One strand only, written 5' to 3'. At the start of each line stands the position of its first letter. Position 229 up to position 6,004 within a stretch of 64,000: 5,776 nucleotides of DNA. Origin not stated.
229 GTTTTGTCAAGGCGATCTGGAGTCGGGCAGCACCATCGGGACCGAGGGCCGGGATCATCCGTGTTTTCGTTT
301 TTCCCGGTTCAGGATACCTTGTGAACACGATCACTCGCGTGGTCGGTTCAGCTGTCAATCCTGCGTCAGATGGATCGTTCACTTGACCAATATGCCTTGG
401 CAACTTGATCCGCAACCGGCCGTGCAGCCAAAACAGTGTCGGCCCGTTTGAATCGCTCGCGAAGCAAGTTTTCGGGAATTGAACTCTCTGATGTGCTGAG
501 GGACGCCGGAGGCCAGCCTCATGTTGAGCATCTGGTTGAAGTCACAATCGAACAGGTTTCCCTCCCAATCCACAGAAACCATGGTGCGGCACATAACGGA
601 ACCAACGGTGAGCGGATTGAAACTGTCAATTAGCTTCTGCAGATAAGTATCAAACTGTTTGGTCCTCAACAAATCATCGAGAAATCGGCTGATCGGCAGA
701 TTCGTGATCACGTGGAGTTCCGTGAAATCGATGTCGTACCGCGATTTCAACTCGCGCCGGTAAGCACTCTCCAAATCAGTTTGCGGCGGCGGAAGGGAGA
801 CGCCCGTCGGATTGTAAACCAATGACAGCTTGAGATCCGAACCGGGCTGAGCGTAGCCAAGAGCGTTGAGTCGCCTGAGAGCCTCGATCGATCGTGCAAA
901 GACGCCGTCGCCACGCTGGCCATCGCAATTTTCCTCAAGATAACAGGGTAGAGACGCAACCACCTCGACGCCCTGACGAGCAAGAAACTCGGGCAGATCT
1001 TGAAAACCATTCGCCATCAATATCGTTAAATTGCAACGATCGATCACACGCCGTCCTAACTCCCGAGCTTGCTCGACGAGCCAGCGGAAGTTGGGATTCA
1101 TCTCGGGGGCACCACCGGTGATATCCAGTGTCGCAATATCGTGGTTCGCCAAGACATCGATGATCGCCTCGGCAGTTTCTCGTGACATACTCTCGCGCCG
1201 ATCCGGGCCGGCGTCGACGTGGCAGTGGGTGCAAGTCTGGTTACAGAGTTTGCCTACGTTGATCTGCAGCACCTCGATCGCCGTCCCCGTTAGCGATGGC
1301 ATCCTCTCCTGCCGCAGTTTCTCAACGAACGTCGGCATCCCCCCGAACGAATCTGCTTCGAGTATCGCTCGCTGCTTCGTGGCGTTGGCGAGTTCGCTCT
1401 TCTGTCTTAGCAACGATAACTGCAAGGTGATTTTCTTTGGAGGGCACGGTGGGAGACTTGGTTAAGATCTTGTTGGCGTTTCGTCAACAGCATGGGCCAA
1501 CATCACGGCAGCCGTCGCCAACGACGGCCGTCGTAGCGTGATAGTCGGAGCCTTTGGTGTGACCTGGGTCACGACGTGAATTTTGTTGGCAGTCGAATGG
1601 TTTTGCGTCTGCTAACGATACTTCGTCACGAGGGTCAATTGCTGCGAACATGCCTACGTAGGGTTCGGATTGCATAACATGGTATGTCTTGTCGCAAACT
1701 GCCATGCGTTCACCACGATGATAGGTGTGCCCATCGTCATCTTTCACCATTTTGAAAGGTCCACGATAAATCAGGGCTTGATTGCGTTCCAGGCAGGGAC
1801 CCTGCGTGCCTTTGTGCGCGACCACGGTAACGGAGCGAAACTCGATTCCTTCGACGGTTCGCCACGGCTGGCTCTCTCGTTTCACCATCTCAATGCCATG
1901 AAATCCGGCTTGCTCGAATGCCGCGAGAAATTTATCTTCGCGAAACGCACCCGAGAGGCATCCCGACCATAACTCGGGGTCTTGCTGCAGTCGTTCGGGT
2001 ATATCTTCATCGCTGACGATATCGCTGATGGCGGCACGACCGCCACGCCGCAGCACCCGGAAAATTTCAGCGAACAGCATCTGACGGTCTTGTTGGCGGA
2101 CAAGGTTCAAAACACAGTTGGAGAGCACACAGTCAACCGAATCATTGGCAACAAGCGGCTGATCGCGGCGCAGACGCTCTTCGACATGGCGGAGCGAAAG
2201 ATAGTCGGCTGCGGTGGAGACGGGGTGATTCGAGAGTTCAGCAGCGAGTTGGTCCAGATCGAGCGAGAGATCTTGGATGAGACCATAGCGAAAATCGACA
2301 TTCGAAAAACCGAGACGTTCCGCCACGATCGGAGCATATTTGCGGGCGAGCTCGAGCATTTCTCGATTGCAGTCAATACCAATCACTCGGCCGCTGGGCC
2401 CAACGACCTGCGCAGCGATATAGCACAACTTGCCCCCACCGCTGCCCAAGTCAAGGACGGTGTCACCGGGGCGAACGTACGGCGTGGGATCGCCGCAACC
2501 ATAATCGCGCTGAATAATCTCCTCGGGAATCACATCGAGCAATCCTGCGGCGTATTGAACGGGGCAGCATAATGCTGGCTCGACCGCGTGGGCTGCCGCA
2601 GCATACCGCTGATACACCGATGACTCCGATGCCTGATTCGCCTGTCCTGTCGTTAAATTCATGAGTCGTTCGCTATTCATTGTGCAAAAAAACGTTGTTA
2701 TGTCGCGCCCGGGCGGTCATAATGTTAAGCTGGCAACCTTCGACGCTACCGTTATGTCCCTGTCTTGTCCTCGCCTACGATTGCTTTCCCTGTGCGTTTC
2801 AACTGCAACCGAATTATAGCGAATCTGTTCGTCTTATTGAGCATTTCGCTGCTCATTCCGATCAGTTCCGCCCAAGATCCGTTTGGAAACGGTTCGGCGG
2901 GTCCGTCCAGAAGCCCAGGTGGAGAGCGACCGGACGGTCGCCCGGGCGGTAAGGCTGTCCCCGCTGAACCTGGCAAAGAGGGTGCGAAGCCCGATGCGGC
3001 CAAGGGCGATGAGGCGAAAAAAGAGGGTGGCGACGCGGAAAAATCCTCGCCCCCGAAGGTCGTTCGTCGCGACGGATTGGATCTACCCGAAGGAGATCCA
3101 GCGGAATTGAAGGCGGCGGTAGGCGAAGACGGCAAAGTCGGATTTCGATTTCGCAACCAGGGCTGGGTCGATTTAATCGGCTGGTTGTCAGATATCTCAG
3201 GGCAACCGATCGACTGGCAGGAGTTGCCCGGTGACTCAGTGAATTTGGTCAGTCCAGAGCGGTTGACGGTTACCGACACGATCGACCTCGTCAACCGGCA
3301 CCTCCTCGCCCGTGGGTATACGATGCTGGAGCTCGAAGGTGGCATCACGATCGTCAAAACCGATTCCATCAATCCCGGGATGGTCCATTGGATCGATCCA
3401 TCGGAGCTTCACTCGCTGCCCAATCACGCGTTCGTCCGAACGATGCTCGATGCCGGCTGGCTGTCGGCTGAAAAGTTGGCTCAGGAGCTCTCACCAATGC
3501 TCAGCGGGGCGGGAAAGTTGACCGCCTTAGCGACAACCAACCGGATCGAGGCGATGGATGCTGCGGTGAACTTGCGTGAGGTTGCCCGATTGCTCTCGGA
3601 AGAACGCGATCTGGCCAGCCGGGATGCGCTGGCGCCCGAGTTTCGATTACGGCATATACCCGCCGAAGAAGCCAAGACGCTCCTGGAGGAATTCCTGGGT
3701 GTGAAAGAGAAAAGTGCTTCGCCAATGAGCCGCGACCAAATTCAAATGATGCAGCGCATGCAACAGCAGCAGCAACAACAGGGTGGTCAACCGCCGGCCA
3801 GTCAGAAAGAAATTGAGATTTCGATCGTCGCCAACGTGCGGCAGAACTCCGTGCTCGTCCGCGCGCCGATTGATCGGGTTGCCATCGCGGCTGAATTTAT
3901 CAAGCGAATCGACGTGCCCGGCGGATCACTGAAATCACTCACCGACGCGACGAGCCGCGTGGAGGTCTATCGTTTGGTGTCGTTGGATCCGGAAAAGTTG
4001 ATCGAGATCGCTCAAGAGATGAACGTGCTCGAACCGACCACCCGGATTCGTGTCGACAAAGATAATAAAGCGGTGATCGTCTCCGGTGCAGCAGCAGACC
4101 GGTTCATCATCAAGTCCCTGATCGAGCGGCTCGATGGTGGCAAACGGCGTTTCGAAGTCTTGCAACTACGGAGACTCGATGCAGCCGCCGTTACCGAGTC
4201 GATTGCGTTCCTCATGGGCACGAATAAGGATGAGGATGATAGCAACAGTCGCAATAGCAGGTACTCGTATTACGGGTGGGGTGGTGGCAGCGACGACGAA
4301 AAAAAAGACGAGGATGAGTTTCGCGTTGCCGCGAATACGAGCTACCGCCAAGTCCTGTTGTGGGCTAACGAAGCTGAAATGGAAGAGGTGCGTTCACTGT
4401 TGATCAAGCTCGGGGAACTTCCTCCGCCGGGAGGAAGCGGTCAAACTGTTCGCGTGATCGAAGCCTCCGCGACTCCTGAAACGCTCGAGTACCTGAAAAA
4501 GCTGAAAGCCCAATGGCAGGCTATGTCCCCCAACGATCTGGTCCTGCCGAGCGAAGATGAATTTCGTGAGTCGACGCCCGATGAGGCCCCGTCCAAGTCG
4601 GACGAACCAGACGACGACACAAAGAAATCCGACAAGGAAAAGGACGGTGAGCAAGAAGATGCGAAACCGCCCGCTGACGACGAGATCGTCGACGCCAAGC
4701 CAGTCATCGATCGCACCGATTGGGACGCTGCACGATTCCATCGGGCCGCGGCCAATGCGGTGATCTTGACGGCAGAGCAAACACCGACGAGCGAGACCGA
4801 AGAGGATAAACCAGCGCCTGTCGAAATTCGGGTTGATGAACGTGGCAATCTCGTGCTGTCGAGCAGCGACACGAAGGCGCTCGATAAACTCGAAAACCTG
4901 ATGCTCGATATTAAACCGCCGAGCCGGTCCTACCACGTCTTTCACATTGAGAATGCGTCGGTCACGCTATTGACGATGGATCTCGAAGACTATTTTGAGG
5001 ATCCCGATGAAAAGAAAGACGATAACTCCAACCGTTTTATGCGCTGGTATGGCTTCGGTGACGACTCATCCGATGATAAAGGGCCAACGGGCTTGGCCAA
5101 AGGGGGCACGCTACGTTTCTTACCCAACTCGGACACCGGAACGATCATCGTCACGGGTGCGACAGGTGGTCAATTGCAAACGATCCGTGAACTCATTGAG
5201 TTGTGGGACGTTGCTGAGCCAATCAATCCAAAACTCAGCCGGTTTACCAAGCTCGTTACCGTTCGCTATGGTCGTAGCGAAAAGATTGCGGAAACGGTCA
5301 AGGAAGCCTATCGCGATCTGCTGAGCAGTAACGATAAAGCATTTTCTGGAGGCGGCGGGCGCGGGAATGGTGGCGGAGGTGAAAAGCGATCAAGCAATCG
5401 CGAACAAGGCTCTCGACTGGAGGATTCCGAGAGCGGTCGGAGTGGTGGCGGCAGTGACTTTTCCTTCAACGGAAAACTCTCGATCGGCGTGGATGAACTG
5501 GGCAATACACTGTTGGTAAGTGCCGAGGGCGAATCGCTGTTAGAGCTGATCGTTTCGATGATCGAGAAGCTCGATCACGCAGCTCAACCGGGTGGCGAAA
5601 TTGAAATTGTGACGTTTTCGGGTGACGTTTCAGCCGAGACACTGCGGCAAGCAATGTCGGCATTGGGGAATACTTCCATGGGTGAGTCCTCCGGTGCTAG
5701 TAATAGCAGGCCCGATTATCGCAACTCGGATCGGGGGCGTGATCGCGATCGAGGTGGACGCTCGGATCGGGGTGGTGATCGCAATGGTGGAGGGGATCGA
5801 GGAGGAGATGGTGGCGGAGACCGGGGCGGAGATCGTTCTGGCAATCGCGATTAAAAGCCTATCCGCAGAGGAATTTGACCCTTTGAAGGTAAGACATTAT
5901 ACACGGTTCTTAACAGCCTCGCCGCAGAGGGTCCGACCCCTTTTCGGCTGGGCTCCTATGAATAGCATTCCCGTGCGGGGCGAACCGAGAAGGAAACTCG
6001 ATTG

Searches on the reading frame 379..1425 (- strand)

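Call 37: search_protein_families(library=pfam, proteins=[window:379-1425:-], max_evalue=0.00001)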
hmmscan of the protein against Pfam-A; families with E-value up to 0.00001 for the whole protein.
window:379-1425:- (348 aa): 2 families
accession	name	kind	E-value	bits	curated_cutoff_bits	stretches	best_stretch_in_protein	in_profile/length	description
PF12345.13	DUF3641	-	4.6e-52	176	24.9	1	211-344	1-133/134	Protein of unknown function (DUF3641)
PF04055.27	Radical_SAM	-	1.1e-09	39.1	29.5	1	55-191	1-141/166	Radical SAM superfamily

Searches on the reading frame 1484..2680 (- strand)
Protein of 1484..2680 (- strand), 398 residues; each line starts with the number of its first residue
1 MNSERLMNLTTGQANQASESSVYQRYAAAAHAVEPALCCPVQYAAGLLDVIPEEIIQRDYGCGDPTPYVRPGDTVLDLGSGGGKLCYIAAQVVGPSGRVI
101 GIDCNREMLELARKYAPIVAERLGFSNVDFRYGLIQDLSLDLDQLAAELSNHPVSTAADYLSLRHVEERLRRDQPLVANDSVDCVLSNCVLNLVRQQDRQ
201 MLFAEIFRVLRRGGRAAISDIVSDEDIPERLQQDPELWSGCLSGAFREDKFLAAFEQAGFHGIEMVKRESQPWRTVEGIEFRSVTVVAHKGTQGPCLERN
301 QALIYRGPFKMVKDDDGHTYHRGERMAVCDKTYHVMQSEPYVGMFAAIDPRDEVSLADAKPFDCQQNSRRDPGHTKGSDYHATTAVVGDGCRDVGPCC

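Call 37: search_protein_families(library=pfam, proteins=[window:1484-2680:-], max_evalue=0.00001)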
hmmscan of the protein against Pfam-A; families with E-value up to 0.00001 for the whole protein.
window:1484-2680:- (398 aa): 7 families
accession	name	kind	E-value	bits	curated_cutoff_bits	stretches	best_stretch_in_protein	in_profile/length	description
PF13847.12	Methyltransf_31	-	2.8e-26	92.4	27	2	71-139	3-67/145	Methyltransferase domain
PF13649.12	Methyltransf_25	-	3.4e-15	57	27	1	75-149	1-69/97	Methyltransferase domain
PF08241.18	Methyltransf_11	-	1.3e-13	51.8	21.2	1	175-218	55-95/95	Methyltransferase domain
PF01209.24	Ubie_methyltran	-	1.9e-07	31.2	20.1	0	69-136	45-108/233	ubiE/COQ5 methyltransferase family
PF08242.18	Methyltransf_12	-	3e-07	31.5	30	0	76-215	1-97/98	Methyltransferase domain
PF13489.12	Methyltransf_23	-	3.4e-07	30.6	27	1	70-261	21-160/164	Methyltransferase domain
PF01135.25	PCMT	-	1.6e-06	28.5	20.3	1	70-115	72-117/210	Protein-L-isoaspartate(D-aspartate) O-methyltransferase (PCMT)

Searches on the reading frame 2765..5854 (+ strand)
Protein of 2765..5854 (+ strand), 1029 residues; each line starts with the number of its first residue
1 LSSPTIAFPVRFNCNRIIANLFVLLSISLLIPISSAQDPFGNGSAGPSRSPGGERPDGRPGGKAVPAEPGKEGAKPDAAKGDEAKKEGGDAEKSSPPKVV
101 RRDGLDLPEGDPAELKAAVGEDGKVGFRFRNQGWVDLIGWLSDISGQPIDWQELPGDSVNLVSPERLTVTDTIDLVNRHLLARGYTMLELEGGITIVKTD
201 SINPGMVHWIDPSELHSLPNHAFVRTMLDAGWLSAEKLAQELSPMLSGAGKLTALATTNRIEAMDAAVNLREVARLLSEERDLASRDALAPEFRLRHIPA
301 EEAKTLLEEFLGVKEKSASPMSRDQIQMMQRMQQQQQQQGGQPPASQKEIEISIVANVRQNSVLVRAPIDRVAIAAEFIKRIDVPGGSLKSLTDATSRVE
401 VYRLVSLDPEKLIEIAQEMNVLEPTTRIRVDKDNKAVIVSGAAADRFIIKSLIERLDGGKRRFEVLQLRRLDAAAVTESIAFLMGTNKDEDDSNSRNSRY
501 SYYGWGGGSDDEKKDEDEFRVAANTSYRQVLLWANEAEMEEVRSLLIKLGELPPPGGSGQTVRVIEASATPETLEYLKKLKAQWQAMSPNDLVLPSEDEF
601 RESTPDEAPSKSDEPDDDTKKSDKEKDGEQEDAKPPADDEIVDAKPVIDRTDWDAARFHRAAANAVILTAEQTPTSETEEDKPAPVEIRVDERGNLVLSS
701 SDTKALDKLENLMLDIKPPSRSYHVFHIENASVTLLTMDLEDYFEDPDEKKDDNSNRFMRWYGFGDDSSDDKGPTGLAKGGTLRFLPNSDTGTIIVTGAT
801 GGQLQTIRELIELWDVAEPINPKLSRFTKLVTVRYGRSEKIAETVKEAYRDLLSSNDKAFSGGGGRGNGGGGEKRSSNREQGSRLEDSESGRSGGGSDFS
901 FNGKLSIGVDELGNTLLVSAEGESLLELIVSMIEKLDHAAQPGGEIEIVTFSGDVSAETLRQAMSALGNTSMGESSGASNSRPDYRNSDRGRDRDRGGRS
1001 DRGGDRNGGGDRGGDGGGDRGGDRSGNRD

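Call 37: search_protein_families(library=pfam, proteins=[window:2765-5854:+], max_evalue=0.00001)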
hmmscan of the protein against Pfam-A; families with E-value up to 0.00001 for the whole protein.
window:2765-5854:+ (1029 aa): 1 family
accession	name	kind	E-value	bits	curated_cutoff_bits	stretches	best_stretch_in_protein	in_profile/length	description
PF03958.22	Secretin_N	-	1.2e-43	147.5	28.2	2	293-386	4-67/69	Bacterial type II/III secretion system short domain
